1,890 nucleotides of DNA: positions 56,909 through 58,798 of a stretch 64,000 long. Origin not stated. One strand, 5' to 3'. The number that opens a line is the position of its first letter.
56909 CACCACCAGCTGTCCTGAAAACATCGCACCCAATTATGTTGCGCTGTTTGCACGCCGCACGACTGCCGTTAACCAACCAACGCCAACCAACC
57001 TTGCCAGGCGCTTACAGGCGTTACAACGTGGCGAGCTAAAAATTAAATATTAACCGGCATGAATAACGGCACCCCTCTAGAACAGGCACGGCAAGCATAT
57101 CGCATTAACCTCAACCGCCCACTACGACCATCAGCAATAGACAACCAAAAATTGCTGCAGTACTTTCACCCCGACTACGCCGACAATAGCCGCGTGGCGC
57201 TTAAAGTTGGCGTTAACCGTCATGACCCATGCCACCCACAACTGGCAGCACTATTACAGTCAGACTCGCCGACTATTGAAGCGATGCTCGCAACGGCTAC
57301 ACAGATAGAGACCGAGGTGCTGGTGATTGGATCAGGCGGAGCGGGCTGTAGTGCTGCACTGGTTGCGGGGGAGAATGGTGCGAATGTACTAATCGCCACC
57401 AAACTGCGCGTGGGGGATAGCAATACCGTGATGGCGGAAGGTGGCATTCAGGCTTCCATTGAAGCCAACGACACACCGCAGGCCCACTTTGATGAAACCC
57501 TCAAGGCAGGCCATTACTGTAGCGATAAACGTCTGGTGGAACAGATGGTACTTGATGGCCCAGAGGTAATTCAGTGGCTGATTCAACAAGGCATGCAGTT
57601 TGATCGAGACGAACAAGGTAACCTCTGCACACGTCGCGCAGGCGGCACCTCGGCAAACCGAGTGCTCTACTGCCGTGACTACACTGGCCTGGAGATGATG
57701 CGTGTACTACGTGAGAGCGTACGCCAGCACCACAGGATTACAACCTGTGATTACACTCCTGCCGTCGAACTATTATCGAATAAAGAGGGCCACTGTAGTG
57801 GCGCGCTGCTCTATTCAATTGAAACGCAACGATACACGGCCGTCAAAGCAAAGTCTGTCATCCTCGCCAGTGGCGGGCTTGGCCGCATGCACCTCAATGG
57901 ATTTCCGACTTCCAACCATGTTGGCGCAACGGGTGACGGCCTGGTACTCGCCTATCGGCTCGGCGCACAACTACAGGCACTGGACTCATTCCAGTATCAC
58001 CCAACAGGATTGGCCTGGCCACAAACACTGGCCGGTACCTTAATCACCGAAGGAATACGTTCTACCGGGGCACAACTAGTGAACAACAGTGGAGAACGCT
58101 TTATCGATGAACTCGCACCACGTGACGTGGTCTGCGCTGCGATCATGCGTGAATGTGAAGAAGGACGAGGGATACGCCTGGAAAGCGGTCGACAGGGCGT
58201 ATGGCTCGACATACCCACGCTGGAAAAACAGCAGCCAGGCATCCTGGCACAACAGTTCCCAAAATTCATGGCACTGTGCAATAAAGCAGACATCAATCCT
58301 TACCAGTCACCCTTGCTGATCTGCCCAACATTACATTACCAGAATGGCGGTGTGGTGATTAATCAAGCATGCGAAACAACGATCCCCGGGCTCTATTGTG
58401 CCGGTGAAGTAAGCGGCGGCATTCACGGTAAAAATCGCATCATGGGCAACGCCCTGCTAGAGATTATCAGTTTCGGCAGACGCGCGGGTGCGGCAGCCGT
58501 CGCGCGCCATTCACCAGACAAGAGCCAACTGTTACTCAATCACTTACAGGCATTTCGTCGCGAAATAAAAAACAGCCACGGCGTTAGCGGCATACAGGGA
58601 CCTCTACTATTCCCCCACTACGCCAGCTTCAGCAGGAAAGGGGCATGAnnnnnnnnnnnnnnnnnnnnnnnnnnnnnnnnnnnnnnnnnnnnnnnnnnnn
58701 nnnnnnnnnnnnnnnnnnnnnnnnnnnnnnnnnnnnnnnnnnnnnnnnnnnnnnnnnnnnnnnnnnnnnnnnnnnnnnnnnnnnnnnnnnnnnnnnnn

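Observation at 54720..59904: nadB operonically fused to an FrdB-like Fe-S protein, a second NadB/FrdA-like flavoprotein and a NuoF-like NADH-binding subunit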

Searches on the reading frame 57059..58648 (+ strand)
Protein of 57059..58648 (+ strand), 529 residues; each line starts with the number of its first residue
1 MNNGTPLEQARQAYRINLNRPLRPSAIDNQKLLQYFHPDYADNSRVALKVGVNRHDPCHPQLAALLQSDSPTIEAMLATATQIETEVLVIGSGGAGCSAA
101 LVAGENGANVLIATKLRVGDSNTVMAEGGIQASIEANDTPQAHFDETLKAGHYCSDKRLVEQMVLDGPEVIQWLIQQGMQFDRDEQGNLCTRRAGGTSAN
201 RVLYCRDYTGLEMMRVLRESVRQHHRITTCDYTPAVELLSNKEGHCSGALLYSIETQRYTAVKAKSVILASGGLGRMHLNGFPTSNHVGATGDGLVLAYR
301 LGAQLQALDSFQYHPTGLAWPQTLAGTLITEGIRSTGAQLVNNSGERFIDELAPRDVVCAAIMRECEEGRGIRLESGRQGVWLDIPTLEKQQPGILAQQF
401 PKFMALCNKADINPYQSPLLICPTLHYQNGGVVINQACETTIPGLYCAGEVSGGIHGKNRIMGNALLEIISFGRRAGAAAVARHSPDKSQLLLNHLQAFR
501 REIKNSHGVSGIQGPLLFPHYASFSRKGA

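Call 3: search_protein_families(library=pfam, proteins=[window:57059-58648:+], max_evalue=0.01)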
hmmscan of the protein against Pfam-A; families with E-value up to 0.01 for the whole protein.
window:57059-58648:+ (529 aa): 5 families
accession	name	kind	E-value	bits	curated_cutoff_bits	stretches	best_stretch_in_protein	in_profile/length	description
PF00890.30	FAD_binding_2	-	6.7e-84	282.9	20.4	1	87-466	2-414/414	FAD binding domain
PF03486.20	HI0933_like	-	9.6e-10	38.8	50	1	86-451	2-219/244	HI0933-like protein Rossmann domain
PF07992.20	Pyr_redox_2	-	5.6e-09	36.3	26.1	1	86-275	2-111/291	Pyridine nucleotide-disulphide oxidoreductase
PF01266.30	DAO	-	3e-06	27.4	27.9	1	87-195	2-95/353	FAD dependent oxidoreductase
PF01134.28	GIDA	-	0.0014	18.2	22.1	1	87-273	2-150/391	Glucose inhibited division protein A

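Call 4: search_protein_families(library=ncbifam, proteins=[window:57059-58648:+], max_evalue=0.01)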
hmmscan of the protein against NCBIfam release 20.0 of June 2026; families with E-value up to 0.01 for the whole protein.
window:57059-58648:+ (529 aa): 57 families (the best 25 are shown)
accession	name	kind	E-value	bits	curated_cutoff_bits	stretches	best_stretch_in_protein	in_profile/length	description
NF004900.0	PRK06263.1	equivalog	1e-104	351.1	718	1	81-487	4-407/546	fumarate reductase (CoM/CoB) subunit TfrA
TIGR00551.1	nadB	equivalog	4.2e-99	332.5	452.75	1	85-490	3-394/489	L-aspartate oxidase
NF005867.0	PRK07804.1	equivalog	1.3e-91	307.5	639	1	76-490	10-423/548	L-aspartate oxidase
TIGR01812.1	sdhA_frdA_Gneg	subfamily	4.6e-90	302.7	567.3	1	87-485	2-405/568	succinate dehydrogenase or fumarate reductase, flavoprotein subunit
NF005636.0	PRK07395.1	subfamily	1.8e-85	287.3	723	1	79-498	7-420/560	L-aspartate oxidase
NF005978.0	PRK08071.1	equivalog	3.5e-85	286.4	621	1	84-490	3-394/514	L-aspartate oxidase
NF005866.0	PRK07803.1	equivalog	2e-84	283.9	819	2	83-349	7-284/631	fumarate reductase/succinate dehydrogenase flavoprotein subunit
NF005701.0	PRK07512.1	equivalog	1.3e-81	274.6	528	1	80-495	5-408/516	L-aspartate oxidase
NF006567.0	PRK09077.1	equivalog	3e-79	266.7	629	1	80-486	4-411/537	L-aspartate oxidase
NF004820.0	PRK06175.1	equivalog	4.8e-77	259.7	472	1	83-478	3-381/433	L-aspartate oxidase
NF004724.0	PRK06069.1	subfamily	2.1e-75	254.1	826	1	82-482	3-412/577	succinate dehydrogenase/fumarate reductase flavoprotein subunit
NF006686.0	PRK09231.1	equivalog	1.7e-72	244.8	854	1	82-488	3-419/598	fumarate reductase (quinol) flavoprotein subunit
TIGR01816.1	sdhA_forward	equivalog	7.1e-72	242.4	727.35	1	86-485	4-416/584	succinate dehydrogenase flavoprotein subunit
TIGR01176.1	fum_red_Fp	equivalog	1.8e-69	234.9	932.7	1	84-485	3-414/580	fumarate reductase (quinol) flavoprotein subunit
TIGR01813.1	flavo_cyto_c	subfamily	2.1e-65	221.2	285.45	2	86-368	1-292/444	flavocytochrome c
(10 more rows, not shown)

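Call 6: search_solved_structures(query=window:57059-58648:+, max_evalue=1e-10)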
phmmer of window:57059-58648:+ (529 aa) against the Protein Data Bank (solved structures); distinct sequences matched with E-value up to 1e-10: 54.
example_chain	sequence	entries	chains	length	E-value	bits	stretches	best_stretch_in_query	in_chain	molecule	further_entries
7d6v_A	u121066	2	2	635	6.3e-67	229.7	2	86-354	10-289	Succinate dehydrogenase subunit A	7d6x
1nek_A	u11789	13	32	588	9.9e-57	196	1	84-478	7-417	Succinate dehydrogenase flavoprotein subunit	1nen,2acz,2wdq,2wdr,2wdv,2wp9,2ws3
5kxj_A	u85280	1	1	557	2.3e-55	191.5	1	79-486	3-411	L-aspartate oxidase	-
1chu_A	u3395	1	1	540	7.7e-54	186.5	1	83-486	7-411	PROTEIN (L-ASPARTATE OXIDASE)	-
3p4p_A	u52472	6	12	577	8.9e-54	186.3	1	84-483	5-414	Fumarate reductase flavoprotein subunit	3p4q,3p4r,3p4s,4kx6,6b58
1kf6_A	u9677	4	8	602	1.1e-53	186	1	84-483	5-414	FUMARATE REDUCTASE FLAVOPROTEIN | Fumarate reductase flavoprotein subunit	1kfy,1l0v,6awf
5vpn_A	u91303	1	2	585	2.5e-53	184.8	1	84-483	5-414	Fumarate reductase flavoprotein subunit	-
2b76_A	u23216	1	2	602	2.8e-53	184.6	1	84-483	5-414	Fumarate reductase flavoprotein subunit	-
3cir_A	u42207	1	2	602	5.2e-53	183.7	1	84-483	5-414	Fumarate reductase flavoprotein subunit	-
1knp_A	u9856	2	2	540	7.2e-53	183.3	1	83-486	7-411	L-aspartate oxidase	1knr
6lum_A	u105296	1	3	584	5.3e-52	180.4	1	86-481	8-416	Succinate dehydrogenase subunit A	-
1yq3_A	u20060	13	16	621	1.2e-50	175.9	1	83-480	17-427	Succinate dehydrogenase flavoprotein subunit | Succinate dehydrogenase [ubiquinone] flavoprotein subunit, mitochondrial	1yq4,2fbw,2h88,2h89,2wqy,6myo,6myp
8gs8_A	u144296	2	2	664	8.7e-50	173.1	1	82-477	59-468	Succinate dehydrogenase [ubiquinone] flavoprotein subunit, mitochondrial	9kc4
6vax_A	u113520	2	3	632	9.3e-50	173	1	82-477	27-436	Succinate dehydrogenase [ubiquinone] flavoprotein subunit, mitochondrial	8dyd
1zoy_A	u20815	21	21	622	1e-49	172.9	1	83-482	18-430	FAD-binding protein | Succinate dehydrogenase [ubiquinone] flavoprotein subunit, mitochondrial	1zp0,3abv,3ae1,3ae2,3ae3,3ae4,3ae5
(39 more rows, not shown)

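Call 9: find_homologous_proteins(query=window:57059-58648:+, max_evalue=1e-20)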
Query window:57059-58648:+ (529 aa): 7774 proteins with E <= 1e-20 among 8000 candidates; the best 120 are listed.
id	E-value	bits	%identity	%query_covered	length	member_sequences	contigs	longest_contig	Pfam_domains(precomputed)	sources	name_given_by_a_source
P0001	0.0e+0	1211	100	100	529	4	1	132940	PF01266.31,PF00890.31,PF07992.21,PF03486.21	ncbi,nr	ncbi:MAG: FAD-binding protein [Gammaproteobacteria bacterium]|nr:FAD-binding protein [Gammaproteobac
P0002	0.0e+0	1066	89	100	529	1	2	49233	PF01266.31,PF00890.31,PF07992.21,PF03486.21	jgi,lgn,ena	-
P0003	0.0e+0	1015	84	100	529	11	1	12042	PF01266.31,PF00890.31,PF07992.21,PF03486.21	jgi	-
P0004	1.4e-295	999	83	100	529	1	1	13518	PF01266.31,PF00890.31,PF07992.21,PF03486.21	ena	-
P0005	4.1e-282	955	79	100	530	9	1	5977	PF01266.31,PF00890.31,PF07992.21,PF03486.21,PF01134.29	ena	-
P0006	9.1e-279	944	79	99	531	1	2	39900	PF01266.31,PF00890.31,PF07992.21,PF03486.21,PF01134.29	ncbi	-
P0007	2.5e-277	939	79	100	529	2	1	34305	PF01266.31,PF00890.31,PF07992.21,PF03486.21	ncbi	-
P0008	1.2e-271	920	77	100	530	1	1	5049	PF01266.31,PF00890.31,PF07992.21,PF03486.21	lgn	-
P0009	1.4e-267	907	76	100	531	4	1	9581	PF01266.31,PF00890.31,PF07992.21,PF03486.21,PF01134.29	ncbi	-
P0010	6.9e-264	894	75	100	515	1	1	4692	PF01266.31,PF00890.31,PF07992.21,PF03486.21,PF01134.29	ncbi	-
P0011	5.0e-252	855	72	100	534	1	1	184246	PF01266.31,PF00890.31,PF07992.21,PF03486.21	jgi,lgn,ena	-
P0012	2.1e-238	810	68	99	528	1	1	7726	PF01266.31,PF00890.31,PF07992.21,PF03486.21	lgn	-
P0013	4.9e-222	756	64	99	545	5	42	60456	PF01266.31,PF00890.31,PF07992.21,PF03486.21,PF01134.29,PF12831.14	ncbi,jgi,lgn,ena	-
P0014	1.3e-217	742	64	99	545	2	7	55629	PF01266.31,PF00890.31,PF07992.21,PF03486.21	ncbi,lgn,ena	-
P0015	6.8e-216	736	64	99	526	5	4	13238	PF01266.31,PF00890.31,PF07992.21,PF03486.21,PF01134.29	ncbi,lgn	-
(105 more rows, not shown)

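Call 10: find_related_loci(query=window:57059-58648:+, collection=genome_contigs, flank=8000)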
Query window:57059-58648:+ (529 aa) in genome_contigs; peptide patterns used: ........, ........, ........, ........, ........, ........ (x = any residue, [..] = any of these).
135 stretches matched a pattern; 68 encode a relative of the query (tblastn E <= 1e-3); 67 distinct loci.
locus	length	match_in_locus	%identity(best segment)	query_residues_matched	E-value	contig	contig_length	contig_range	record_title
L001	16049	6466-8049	88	1-528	0e+0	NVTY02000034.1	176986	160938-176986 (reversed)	MAG: Thiotrichaceae bacterium isolate NORP103 15212, whole genome shotgun sequence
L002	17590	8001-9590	79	1-529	0e+0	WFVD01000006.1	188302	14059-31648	MAG: Gammaproteobacteria bacterium isolate S140_27 k151_279156, whole genome shotgun sequence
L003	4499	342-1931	79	1-529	0e+0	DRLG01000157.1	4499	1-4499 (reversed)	MAG TPA_asm: Chromatiales bacterium isolate HyVt-459 HyVt-459_k145_359652, whole genome shotgun sequence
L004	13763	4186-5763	79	2-526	0e+0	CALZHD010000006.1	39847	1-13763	MAG: uncultured Gammaproteobacteria bacterium isolate FO_M_Gamma_033.1 genome assembly, contig: scaffold_554, whole geno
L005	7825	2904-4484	78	1-527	0e+0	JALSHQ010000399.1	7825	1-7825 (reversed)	MAG: Gammaproteobacteria bacterium isolate 354-166_metabat1_scaf2bin.105 354-166_scaffold_9117_c1, whole genome shotgun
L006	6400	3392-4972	76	3-529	0e+0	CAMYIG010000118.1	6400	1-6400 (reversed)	MAG: uncultured Gammaproteobacteria bacterium isolate FO_M_Gamma_032.1 genome assembly, contig: scaffold_10896, whole ge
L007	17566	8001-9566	64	4-525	0e+0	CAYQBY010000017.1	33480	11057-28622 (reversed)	MAG TPA_asm: uncultured Piscirickettsiaceae bacterium isolate SRP077602_co9_163 genome assembly, contig: NODE_1250_lengt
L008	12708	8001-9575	65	1-525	0e+0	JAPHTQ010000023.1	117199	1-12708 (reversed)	MAG: Gammaproteobacteria bacterium isolate N2M-Bin_1 c_000000352725, whole genome shotgun sequence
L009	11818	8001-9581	64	1-527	0e+0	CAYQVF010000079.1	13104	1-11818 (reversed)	MAG TPA_asm: uncultured Chromatiaceae bacterium isolate SRP128015_co1_170 genome assembly, contig: NODE_7310_length_1310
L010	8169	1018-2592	63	1-525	0e+0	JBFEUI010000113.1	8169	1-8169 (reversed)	MAG: Thiohalomonadaceae bacterium isolate Mix_mud07.2021.05.54 k141_2577327_length_8169_cov_10.6857, whole genome shotgu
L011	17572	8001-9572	63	2-525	0e+0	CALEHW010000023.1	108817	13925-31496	MAG TPA_asm: uncultured Methylophaga sp. isolate SRR5839047_bin.31_CONCOCT_v1.1_MAG genome assembly, contig: ERZ1030316.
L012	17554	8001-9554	65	8-525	0e+0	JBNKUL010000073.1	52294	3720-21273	MAG: Thiohalomonadaceae bacterium isolate A1A2.bin.45.orig k141_2223255, whole genome shotgun sequence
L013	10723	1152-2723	64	2-525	0e+0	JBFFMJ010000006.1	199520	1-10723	MAG: Thiohalomonadaceae bacterium isolate Mix_mud18.2022.04.44 k141_1249180_length_199520_cov_34.6872, whole genome shot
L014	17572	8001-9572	61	3-526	0e+0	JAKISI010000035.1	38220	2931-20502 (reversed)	MAG: Candidatus Polarisedimenticolaceae bacterium isolate D96SM.bin.13 NODE_800_length_38220_cov_11.368782, whole genome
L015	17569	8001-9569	64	3-525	0e+0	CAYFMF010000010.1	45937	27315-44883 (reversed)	MAG TPA_asm: uncultured Piscirickettsiaceae bacterium isolate ERP019367_co1_94 genome assembly, contig: NODE_865_length_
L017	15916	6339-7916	62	1-526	0e+0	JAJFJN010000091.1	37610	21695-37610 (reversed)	MAG: Gammaproteobacteria bacterium isolate OFTM226 OFTM226_90, whole genome shotgun sequence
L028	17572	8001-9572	61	1-524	0e+0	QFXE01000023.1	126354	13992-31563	MAG: endosymbiont of Escarpia spicata isolate A1462 scaffold32845_len126354_cov107_read99_cluster2, whole genome shotgun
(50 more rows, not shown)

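Call 14: search_protein_families(library=pfam, proteins=[L007:11004-12953:+, L007:12956-13918:+, L007:13937-16402:+, L007:16411-17274:+, L014:5066-7003:-, L014:2060-3478:-, L014:9666-10034:+, L028:1676-2572:-], max_evalue=0.001)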
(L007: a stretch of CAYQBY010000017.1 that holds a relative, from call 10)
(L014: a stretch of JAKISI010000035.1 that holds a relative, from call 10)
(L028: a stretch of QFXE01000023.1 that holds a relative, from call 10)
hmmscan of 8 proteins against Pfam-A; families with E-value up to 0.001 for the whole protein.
L007:11004-12953:+ (649 aa): 4 families
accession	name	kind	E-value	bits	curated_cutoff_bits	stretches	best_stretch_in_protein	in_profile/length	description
PF01855.24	POR_N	-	1.6e-47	162.7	27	1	260-439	2-182/231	Pyruvate flavodoxin/ferredoxin oxidoreductase, thiamine diP-bdg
PF01558.24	POR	-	1.8e-14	54.7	27.4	1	39-223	2-172/173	Pyruvate ferredoxin/flavodoxin oxidoreductase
PF17147.9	PFOR_II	-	1.1e-05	26.1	27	1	521-589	2-71/102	Pyruvate:ferredoxin oxidoreductase core domain II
PF02780.25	Transketolase_C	-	0.00016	22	25.9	1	519-579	9-70/124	Transketolase, C-terminal domain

L007:12956-13918:+ (320 aa): 2 families
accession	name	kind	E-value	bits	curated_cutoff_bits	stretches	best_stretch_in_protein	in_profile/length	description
PF02775.26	TPP_enzyme_C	-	1.6e-27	96.6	21.9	1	62-209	2-150/151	Thiamine pyrophosphate enzyme, C-terminal TPP binding domain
PF12367.13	PFO_beta_C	-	1.2e-06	28.9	24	1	256-295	23-60/66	Pyruvate ferredoxin oxidoreductase beta subunit C terminal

L007:13937-16402:+ (821 aa): 1 family
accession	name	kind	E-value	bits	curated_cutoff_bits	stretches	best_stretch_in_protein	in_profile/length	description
PF13370.11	Fer4_13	-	6.1e-09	36.9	24.5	1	747-796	5-57/58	4Fe-4S single cluster domain of Ferredoxin I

L007:16411-17274:+ (287 aa): 7 families
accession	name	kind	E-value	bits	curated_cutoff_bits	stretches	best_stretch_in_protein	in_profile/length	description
PF04060.18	FeS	-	2.1e-14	53.4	23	1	44-75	1-32/33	Putative Fe-S cluster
PF14697.11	Fer4_21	-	2.4e-06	28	35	1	141-184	8-55/59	4Fe-4S dicluster domain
PF12838.12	Fer4_7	-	3.3e-06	27.9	27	1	143-184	4-51/52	4Fe-4S dicluster domain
PF12837.12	Fer4_6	-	2.4e-05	24.5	25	1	164-183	2-21/24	4Fe-4S binding domain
PF13187.11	Fer4_9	-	4.1e-05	24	27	1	145-184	6-50/52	4Fe-4S dicluster domain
PF12797.12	Fer4_2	-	4.5e-05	23.6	24.5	1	164-182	3-21/22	4Fe-4S binding domain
PF00037.32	Fer4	-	6.5e-05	23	21.1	1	164-184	1-21/24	4Fe-4S binding domain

L014:5066-7003:- (645 aa): 2 families
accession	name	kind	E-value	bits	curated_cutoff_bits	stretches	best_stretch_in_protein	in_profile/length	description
PF00330.25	Aconitase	-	2.4e-98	330.6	28.7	1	13-412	1-463/463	Aconitase family (aconitate hydratase)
PF00694.25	Aconitase_C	-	3.5e-20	73.1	22.8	1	505-584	49-131/131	Aconitase C-terminal domain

L014:2060-3478:- (472 aa): 1 family
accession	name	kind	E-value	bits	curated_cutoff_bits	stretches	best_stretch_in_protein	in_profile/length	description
PF02233.22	PNTB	-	1.4e-198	661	31.7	1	7-469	2-455/456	NAD(P) transhydrogenase beta subunit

L014:9666-10034:+ (122 aa): 0 families

L028:1676-2572:- (298 aa): 0 families

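Call 52: predict_structure(alignment_id=A2)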
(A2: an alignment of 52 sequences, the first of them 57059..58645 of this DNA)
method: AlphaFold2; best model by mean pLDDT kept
length: 529 residues; sequences in the alignment: 52
mean_pLDDT: 84.0   pTM: 0.88
mean pLDDT of the five models: 84.0, 79.1, 77.2, 76.4, 72.8
residues with pLDDT >= 90: 261; 70-90: 184; 50-70: 51; < 50: 33
segments of 3 or more residues with pLDDT < 50: 273-288, 519-529
pLDDT, mean of each block of 10 residues (from residue 1): 84 93 89 86 85 91 85 92 96 92 98 83 60 72 90 89 91 94 90 87 86 90 96 91 94 91 96 43 45 86 90 59 64 90 95 89 93 87 94 92 86 90 70 94 93 78 83 96 80 93 75 50 42
secondary structure, 60 per line:
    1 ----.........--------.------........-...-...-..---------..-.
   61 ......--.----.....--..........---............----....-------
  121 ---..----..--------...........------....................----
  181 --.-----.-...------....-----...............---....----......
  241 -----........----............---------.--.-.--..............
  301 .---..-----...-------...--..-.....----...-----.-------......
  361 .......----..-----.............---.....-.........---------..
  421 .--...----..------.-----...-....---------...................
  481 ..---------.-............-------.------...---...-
elements in order: H7-13 H29-36 H60-66 H74-78 E81-90 H94-105 E110-113 H140-150 H157-176 E191-193 E200-203 H209-223 E227-230 E235-240 E246-253 E258-269 H287-301 E312-314 H330-334 E339-341 H355-367 E379-384 H385-391 H395-399 H401-409 E419-421 E424-426 E445-447 H449-452 H462-482 H494-505
